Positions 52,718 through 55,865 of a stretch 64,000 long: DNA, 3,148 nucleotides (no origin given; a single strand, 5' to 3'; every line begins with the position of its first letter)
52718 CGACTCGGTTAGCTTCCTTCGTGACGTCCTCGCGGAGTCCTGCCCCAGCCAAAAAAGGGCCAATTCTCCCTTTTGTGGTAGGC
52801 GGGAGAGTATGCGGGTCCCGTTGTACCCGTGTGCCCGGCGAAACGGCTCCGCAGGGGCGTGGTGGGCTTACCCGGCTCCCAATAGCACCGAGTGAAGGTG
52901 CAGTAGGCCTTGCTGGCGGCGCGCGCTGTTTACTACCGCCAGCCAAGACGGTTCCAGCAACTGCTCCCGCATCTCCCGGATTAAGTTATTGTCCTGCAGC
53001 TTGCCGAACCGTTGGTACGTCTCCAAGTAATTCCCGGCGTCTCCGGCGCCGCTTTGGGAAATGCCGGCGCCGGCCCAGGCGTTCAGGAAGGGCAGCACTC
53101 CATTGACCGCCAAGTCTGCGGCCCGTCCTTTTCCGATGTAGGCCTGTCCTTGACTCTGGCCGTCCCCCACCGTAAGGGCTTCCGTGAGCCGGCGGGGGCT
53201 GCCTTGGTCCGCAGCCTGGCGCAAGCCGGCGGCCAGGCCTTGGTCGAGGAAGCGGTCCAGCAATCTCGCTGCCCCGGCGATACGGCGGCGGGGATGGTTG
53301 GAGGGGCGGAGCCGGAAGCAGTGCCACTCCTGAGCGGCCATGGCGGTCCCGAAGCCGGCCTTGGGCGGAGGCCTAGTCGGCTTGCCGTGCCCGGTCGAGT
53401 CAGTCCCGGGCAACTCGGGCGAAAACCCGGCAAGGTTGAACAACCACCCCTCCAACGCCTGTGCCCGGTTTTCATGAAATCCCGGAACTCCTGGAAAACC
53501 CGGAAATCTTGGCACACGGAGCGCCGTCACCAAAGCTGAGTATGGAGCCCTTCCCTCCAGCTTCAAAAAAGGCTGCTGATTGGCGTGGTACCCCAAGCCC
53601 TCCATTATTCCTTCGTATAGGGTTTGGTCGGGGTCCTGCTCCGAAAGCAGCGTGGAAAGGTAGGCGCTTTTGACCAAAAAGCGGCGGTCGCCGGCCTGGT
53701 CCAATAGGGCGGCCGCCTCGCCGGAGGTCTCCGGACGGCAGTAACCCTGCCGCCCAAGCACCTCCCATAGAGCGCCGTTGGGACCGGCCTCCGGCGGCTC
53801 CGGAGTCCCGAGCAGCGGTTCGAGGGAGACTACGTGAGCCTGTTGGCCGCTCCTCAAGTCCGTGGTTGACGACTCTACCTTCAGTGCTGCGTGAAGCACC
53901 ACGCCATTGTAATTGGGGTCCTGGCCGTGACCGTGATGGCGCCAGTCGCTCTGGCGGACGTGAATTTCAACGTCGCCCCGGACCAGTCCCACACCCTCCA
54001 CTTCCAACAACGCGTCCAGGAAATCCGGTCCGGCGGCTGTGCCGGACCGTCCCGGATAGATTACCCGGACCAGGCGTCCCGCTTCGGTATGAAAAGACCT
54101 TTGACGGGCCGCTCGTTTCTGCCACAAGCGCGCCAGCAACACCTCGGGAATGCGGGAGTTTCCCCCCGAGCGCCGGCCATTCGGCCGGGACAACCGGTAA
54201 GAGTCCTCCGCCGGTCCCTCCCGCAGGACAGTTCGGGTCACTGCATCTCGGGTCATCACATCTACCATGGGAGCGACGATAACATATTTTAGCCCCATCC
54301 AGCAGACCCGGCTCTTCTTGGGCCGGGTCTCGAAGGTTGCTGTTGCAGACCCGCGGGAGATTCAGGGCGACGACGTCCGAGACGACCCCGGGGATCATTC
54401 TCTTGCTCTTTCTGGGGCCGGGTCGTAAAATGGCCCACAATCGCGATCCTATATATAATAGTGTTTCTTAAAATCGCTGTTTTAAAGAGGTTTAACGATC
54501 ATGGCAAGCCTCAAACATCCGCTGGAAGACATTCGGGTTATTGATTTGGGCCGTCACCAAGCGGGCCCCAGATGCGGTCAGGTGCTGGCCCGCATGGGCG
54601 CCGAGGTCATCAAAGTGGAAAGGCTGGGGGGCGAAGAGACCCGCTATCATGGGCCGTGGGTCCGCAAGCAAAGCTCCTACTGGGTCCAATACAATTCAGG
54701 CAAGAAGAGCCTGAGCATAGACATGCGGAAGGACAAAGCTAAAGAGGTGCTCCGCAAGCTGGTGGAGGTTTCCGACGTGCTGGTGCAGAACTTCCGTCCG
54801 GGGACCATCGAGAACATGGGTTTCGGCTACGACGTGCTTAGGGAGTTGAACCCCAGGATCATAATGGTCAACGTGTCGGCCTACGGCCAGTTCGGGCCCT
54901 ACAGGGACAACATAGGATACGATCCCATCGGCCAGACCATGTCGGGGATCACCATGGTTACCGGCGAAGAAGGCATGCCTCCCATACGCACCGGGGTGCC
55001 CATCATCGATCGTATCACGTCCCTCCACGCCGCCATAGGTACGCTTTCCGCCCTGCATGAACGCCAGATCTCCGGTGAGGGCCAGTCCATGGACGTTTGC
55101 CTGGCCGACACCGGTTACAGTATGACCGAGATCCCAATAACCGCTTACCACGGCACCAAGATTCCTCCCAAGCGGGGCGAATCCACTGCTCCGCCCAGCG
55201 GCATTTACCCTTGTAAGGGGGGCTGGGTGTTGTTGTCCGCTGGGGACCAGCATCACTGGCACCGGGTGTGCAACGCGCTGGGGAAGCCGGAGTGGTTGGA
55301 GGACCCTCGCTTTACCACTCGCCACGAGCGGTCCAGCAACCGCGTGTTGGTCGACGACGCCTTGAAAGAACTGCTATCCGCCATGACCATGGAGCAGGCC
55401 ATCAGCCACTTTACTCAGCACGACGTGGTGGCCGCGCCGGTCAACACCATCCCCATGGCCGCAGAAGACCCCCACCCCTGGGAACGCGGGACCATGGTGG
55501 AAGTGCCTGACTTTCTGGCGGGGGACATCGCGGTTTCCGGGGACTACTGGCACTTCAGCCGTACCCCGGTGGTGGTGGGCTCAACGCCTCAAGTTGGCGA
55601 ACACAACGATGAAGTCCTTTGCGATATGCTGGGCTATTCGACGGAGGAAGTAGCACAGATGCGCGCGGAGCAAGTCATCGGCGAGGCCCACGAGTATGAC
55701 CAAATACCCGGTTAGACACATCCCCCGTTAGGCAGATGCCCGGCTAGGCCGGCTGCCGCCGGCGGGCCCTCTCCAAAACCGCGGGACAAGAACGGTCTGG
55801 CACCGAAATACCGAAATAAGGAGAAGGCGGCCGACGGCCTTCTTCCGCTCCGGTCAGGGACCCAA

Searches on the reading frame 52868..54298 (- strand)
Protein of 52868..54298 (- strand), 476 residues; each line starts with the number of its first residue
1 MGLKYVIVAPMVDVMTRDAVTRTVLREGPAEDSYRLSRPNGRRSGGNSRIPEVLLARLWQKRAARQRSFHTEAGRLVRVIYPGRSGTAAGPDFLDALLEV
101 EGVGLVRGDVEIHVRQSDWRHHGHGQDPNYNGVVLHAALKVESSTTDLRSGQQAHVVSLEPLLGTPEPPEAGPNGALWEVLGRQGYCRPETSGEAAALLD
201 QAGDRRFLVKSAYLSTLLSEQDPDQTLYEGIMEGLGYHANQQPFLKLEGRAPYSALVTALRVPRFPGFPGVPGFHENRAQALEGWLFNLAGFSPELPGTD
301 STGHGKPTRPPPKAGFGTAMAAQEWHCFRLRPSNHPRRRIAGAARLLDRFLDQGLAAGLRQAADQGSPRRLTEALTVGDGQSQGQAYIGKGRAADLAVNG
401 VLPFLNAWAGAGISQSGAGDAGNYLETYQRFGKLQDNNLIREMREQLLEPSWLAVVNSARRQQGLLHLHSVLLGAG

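Call 105: search_protein_families(library=pfam, proteins=[window:52868-54298:-], max_evalue=0.00001)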
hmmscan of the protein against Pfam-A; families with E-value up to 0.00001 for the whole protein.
window:52868-54298:- (476 aa): 1 family
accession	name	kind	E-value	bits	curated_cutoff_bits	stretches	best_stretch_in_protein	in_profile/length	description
PF11013.13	DUF2851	-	1.9e-38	132.9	25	1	52-256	1-205/375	Protein of unknown function (DUF2851)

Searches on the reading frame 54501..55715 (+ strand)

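Call 105: search_protein_families(library=pfam, proteins=[window:54501-55715:+], max_evalue=0.00001)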
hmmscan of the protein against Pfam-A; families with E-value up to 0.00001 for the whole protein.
window:54501-55715:+ (404 aa): 1 family
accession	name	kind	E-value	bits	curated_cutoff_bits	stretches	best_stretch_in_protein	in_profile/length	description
PF02515.22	CoA_transf_3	-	1.6e-109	366.9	23.3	1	8-369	1-366/366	CoA-transferase family III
